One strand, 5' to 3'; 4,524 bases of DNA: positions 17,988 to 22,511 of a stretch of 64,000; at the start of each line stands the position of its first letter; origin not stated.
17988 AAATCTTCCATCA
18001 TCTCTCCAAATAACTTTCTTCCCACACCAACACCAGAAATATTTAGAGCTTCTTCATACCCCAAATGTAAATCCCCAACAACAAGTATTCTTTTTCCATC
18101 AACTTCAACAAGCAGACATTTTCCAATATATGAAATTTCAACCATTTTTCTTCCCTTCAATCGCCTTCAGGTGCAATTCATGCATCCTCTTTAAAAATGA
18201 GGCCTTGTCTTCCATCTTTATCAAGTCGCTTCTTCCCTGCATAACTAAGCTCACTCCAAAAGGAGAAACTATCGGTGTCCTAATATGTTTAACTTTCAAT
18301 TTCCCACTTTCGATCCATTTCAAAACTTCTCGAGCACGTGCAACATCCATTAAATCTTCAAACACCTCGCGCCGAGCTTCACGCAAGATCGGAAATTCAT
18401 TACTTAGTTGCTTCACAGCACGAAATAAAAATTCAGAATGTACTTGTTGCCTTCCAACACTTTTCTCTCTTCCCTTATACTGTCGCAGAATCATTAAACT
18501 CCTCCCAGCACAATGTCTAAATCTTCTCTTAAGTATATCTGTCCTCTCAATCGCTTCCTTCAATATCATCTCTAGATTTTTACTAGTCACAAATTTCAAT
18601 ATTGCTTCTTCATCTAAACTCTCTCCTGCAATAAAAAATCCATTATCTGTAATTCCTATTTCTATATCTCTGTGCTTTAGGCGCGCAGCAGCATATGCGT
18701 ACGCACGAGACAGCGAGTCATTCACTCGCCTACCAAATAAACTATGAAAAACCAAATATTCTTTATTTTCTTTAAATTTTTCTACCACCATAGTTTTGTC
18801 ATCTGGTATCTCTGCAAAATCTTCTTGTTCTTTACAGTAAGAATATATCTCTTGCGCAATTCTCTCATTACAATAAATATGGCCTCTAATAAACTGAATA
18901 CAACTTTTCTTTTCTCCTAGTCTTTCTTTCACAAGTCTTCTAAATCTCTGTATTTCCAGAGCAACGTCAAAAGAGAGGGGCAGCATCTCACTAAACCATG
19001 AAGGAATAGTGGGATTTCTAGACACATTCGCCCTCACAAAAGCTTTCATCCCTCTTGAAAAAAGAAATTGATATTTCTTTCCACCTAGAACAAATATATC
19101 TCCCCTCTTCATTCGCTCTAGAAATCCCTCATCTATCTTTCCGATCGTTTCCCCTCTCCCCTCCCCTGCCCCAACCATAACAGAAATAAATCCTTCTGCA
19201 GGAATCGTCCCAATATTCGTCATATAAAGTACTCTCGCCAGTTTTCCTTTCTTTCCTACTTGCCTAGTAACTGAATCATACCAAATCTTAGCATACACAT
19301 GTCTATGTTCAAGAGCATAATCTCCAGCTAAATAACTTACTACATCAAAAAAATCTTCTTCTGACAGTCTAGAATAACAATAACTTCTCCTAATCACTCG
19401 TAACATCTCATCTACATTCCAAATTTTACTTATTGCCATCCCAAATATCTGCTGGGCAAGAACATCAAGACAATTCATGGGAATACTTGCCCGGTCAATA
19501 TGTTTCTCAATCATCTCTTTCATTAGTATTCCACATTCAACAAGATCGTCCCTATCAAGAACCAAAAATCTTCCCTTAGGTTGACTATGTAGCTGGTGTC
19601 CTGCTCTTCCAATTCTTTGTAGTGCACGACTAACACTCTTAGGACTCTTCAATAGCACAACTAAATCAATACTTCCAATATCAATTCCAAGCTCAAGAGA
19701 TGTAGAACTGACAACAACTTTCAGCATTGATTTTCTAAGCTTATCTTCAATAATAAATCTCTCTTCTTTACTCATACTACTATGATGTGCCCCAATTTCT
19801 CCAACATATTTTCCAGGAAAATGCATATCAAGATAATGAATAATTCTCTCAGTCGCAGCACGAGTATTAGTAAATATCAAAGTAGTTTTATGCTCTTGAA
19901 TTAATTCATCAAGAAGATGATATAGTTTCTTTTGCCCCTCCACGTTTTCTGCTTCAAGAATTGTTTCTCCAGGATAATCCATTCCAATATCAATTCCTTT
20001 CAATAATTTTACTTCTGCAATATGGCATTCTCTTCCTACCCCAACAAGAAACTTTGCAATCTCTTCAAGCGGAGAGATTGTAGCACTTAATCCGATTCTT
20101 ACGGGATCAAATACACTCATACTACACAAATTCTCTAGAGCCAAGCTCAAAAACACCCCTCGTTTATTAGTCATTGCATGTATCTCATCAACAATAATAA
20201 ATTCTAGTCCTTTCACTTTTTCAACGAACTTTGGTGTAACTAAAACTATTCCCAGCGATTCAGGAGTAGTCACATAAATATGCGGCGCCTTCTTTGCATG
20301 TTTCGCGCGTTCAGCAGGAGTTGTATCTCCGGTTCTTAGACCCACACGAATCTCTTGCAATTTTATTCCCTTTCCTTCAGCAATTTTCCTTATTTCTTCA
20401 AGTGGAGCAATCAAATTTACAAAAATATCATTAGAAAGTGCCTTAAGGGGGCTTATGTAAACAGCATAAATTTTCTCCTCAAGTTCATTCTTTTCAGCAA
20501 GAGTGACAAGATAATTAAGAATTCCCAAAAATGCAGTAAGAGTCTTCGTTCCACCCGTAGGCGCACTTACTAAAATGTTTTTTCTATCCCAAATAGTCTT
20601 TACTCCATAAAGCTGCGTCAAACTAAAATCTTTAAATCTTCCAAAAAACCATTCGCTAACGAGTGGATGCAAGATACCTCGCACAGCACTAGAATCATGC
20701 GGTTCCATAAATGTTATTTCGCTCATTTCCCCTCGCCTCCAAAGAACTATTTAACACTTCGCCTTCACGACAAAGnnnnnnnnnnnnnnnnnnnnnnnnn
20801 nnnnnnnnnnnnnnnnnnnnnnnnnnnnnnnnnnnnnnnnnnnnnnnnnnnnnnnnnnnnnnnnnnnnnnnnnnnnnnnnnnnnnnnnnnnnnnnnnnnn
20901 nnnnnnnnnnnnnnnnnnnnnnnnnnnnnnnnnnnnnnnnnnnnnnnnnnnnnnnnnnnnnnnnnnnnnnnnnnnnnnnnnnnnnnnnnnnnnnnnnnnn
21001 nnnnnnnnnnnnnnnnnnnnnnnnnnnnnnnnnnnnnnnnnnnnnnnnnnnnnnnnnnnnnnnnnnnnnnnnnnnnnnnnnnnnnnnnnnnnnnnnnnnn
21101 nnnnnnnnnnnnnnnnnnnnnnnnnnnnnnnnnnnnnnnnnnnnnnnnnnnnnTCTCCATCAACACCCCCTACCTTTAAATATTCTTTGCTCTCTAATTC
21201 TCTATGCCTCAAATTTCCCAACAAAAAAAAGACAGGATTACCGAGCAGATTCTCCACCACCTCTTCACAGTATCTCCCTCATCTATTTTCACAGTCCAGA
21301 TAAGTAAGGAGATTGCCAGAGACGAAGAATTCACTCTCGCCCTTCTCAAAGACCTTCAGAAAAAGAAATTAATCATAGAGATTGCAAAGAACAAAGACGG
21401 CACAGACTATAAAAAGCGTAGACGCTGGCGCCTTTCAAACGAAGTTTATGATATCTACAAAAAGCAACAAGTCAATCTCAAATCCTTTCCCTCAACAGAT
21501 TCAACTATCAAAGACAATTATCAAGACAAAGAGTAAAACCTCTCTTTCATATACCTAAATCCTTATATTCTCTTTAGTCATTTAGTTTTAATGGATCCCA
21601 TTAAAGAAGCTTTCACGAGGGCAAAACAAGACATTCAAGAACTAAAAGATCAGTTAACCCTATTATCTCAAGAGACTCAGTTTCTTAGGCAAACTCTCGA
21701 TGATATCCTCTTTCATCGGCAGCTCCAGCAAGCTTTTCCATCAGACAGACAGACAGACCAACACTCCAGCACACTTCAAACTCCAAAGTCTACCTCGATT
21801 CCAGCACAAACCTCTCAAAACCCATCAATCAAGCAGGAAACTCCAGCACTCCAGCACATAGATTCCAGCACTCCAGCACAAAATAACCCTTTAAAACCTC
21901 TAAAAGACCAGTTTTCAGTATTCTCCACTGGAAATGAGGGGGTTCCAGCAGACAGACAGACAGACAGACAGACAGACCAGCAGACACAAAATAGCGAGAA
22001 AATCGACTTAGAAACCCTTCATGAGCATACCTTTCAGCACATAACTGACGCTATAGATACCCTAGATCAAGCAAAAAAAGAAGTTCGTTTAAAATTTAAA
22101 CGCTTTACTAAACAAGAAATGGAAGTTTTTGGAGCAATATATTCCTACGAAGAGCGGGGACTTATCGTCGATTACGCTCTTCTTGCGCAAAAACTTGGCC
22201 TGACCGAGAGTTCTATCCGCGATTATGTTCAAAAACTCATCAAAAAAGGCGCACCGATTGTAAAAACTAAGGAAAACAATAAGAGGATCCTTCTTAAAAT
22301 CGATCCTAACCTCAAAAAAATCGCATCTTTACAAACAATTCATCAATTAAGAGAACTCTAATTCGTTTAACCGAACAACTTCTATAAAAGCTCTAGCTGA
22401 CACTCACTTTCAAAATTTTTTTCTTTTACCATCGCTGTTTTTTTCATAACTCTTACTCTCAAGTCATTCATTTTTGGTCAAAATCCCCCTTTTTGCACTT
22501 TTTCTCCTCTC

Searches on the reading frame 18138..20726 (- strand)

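Call 10: search_protein_families(library=pfam, proteins=[window:18138-20726:-], max_evalue=0.1)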
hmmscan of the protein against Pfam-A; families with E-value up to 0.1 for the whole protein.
window:18138-20726:- (862 aa): 6 families
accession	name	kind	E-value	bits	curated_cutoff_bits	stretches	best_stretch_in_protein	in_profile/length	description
PF08494.16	DEAD_assoc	-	6e-60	202.8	23.5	1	640-824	1-191/191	DEAD/H associated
PF19306.5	WH_Lhr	-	5.4e-34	117.4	27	1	404-569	2-163/168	Large helicase-related protein, winged helix domain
PF00270.35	DEAD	-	3.9e-22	79.2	26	1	40-221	6-165/167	DEAD/DEAH box helicase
PF00271.37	Helicase_C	-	1.5e-18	67.5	23.5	1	270-376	4-107/110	Helicase conserved C-terminal domain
PF22590.2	Cas3-like_C_2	-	1.4e-05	25.8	27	1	279-375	2-101/106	CRISPR-associated nuclease/helicase Cas3, C-terminal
PF04851.21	ResIII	-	1.8e-05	25.1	22.5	1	47-217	22-162/164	Type III restriction enzyme, res subunit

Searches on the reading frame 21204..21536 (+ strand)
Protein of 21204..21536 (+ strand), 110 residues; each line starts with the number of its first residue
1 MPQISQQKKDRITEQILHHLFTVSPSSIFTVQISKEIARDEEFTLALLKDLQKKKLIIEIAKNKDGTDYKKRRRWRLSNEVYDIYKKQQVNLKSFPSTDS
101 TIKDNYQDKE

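Call 10: search_protein_families(library=pfam, proteins=[window:21204-21536:+], max_evalue=0.1)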
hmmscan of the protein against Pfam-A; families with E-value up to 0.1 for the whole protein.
window:21204-21536:+ (110 aa): 0 families

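Call 49: search_protein_families(library=ncbifam, proteins=[window:21204-21536:+], max_evalue=1)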
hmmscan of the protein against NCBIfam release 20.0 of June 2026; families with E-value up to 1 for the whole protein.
window:21204-21536:+ (110 aa): 0 families

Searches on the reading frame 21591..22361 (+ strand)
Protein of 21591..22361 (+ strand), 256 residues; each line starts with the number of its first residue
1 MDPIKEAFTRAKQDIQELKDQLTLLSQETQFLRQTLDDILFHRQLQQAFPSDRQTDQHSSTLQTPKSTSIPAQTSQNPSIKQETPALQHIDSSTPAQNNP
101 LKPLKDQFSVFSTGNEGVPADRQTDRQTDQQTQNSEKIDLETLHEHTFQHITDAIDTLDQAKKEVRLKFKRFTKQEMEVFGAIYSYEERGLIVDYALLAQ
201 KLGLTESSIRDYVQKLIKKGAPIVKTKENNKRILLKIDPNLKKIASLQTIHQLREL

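Call 10: search_protein_families(library=pfam, proteins=[window:21591-22361:+], max_evalue=0.1)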
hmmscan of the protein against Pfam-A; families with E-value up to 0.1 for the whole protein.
window:21591-22361:+ (256 aa): 9 families
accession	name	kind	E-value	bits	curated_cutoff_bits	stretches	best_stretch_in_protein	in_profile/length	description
PF08279.18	HTH_11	-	8.4e-05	22.8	25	1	197-227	20-50/55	HTH domain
PF13412.12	HTH_24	-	0.0019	18.2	21.9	1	197-220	22-45/48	Winged helix-turn-helix DNA-binding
PF01325.25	Fe_dep_repress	-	0.014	16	26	1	178-220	8-50/60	Iron dependent repressor, N-terminal DNA binding domain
PF13730.12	HTH_36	-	0.022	15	25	1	188-220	21-53/55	Helix-turn-helix domain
PF11598.13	COMP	-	0.031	15.1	23.9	1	15-36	17-38/45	Cartilage oligomeric matrix protein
PF21984.2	DnaD_N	-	0.044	14.4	27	1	173-234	15-77/101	DnaD N-terminal domain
PF22451.2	NirdL-like_HTH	-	0.049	13.7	27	0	195-220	19-44/47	Siroheme decarboxylase NirDL-like HTH domain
PF08784.17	RPA_C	-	0.084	14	22.6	0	146-220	23-97/106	Replication protein A C terminal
PF14493.12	HTH_40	-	0.085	13.6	27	0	199-250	19-72/89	Helix-turn-helix domain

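Call 49: search_protein_families(library=ncbifam, proteins=[window:21591-22361:+], max_evalue=1)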
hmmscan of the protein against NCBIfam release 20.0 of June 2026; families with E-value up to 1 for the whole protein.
window:21591-22361:+ (256 aa): 2 families
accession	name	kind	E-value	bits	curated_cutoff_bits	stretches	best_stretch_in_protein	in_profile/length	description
TIGR02937.1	sigma70-ECF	superfamily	0.00015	21.4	42.9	1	4-219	32-160/165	sigma-70 family RNA polymerase sigma factor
NF040947.1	trans_reg_LysM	equivalog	0.0035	17.1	180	1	194-221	19-46/136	HTH-type transcriptional regulator LysM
